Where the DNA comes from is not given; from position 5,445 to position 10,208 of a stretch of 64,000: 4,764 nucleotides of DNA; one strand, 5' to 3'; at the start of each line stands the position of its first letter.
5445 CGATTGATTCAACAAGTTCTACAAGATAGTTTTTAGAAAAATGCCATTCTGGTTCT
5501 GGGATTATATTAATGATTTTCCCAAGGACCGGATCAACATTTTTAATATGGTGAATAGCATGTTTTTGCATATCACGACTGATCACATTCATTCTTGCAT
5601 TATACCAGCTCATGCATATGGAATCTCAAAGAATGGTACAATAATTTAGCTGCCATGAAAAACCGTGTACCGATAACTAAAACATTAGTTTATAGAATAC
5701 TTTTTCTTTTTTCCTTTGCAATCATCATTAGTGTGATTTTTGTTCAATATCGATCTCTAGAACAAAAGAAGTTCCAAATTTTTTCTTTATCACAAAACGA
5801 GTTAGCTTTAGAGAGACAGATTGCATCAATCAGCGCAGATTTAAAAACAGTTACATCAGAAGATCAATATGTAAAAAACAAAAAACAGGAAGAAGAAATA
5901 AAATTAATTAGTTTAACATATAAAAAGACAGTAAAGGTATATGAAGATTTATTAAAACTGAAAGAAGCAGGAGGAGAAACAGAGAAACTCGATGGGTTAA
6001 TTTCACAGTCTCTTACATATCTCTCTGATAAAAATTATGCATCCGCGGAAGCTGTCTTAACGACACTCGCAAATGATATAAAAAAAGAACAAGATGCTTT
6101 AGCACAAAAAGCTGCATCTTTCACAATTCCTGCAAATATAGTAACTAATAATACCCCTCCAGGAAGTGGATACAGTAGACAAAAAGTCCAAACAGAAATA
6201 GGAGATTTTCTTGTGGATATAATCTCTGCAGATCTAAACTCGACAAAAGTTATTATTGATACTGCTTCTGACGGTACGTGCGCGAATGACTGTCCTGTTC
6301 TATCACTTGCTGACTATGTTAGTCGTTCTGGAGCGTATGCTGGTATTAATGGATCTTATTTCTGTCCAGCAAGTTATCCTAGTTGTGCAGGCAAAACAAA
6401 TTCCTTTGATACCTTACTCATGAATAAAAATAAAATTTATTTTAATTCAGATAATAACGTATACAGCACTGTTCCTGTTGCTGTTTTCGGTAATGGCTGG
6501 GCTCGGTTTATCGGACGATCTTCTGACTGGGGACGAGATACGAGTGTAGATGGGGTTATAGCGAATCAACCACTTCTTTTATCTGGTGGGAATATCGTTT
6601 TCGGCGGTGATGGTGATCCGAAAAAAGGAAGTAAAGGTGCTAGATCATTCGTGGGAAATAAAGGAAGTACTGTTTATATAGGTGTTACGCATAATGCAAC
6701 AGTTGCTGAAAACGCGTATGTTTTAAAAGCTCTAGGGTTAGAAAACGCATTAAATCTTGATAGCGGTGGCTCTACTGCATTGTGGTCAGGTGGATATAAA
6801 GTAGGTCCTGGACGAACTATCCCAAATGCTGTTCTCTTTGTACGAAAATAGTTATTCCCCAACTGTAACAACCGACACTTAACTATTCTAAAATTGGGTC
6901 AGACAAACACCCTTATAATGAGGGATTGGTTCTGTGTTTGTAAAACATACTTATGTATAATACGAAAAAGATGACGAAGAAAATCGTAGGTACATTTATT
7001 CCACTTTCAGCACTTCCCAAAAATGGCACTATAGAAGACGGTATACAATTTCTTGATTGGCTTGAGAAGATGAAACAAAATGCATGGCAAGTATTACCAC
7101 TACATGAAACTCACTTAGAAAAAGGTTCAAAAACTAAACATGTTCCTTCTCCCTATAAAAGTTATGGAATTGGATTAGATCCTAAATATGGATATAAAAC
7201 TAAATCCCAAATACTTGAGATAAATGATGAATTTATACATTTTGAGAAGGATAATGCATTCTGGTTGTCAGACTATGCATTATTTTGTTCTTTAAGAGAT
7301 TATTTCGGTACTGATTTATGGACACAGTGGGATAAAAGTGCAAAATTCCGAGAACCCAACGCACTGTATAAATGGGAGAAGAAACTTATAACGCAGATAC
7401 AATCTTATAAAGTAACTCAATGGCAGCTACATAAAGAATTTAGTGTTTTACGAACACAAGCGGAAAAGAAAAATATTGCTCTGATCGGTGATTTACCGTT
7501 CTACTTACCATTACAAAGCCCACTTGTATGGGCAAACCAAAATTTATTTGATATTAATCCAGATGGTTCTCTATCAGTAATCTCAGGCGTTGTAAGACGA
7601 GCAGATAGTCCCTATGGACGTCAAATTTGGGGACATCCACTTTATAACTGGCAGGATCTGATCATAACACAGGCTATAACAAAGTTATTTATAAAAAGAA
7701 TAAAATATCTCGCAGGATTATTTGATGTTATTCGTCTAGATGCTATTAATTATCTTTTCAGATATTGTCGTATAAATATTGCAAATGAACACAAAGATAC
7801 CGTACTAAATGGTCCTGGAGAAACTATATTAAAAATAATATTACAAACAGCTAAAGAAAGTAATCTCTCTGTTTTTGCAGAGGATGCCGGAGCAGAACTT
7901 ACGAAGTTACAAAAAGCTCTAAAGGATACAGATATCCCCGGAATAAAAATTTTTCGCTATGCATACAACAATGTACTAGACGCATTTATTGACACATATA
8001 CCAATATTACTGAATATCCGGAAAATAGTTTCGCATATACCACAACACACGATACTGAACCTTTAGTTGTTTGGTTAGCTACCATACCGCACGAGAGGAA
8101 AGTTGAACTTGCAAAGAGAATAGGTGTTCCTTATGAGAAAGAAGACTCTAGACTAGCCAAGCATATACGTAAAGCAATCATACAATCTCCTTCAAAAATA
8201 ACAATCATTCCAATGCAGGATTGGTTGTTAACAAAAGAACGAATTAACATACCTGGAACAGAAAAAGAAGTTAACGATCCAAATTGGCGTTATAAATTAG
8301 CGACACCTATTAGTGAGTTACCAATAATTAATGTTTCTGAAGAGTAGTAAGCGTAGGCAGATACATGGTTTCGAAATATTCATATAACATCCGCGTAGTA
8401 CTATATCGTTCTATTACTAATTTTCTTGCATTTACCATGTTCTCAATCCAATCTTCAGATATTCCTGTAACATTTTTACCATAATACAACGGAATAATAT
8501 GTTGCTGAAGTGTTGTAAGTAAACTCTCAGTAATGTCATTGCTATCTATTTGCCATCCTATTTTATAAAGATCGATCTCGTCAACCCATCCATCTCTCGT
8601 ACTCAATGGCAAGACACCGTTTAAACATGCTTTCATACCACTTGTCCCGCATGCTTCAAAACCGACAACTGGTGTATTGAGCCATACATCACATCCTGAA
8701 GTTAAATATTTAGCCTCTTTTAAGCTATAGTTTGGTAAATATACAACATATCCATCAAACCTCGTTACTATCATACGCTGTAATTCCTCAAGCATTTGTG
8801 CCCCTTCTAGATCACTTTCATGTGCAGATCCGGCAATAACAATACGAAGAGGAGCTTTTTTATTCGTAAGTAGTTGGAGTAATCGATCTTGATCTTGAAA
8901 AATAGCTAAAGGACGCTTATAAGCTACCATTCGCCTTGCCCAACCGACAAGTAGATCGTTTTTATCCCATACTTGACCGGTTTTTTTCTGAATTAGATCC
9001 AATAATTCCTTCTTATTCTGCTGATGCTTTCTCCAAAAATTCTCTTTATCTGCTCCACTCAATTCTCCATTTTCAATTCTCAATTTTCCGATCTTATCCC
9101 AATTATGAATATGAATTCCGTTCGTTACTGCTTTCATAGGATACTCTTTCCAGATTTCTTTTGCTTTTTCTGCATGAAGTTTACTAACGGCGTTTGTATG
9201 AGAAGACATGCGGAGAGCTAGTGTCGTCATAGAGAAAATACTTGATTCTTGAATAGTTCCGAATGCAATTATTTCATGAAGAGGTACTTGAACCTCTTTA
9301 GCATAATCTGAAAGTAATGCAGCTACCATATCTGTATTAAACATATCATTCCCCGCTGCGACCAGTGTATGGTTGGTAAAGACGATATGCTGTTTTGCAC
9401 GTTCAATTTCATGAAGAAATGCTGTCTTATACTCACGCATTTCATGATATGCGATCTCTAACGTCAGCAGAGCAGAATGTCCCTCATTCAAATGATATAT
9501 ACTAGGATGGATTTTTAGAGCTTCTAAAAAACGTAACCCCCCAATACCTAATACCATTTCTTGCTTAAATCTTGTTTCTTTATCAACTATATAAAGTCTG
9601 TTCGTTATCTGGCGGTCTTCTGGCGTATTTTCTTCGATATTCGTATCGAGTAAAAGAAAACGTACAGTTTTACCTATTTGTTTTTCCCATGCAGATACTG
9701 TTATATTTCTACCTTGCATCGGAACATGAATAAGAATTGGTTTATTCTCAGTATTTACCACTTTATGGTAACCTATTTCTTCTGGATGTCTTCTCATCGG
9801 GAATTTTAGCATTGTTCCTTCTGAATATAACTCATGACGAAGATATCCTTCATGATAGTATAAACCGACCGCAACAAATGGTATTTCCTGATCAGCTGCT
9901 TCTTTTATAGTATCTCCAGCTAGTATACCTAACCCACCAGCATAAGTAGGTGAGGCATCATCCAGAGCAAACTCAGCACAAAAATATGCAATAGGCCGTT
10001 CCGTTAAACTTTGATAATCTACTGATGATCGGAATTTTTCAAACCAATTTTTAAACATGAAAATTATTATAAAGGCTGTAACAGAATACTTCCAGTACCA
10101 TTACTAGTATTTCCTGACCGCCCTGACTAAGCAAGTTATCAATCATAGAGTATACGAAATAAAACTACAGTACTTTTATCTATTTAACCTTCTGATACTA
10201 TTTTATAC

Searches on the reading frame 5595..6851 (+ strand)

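Call 106: search_protein_families(library=pfam, proteins=[window:5595-6851:+], max_evalue=0.0001)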
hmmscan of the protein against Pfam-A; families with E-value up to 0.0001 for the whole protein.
window:5595-6851:+ (418 aa): 1 family
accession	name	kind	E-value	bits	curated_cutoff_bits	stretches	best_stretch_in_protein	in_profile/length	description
PF09992.14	NAGPA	-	2.9e-13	50.8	25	1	246-415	2-168/169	Phosphodiester glycosidase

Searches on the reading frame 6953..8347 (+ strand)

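Call 106: search_protein_families(library=pfam, proteins=[window:6953-8347:+], max_evalue=0.0001)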
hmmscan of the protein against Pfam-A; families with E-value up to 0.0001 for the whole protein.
window:6953-8347:+ (464 aa): 1 family
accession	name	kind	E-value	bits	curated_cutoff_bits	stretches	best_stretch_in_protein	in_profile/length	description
PF02446.23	Glyco_hydro_77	-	6.7e-81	273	25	2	89-450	108-460/465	4-alpha-glucanotransferase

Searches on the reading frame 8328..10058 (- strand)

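Call 106: search_protein_families(library=pfam, proteins=[window:8328-10058:-], max_evalue=0.0001)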
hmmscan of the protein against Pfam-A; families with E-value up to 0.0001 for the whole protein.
window:8328-10058:- (576 aa): 1 family
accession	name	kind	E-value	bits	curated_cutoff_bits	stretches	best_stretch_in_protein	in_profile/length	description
PF00343.26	Phosphorylase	-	1.4e-20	73.6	27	1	339-492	417-581/713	Carbohydrate phosphorylase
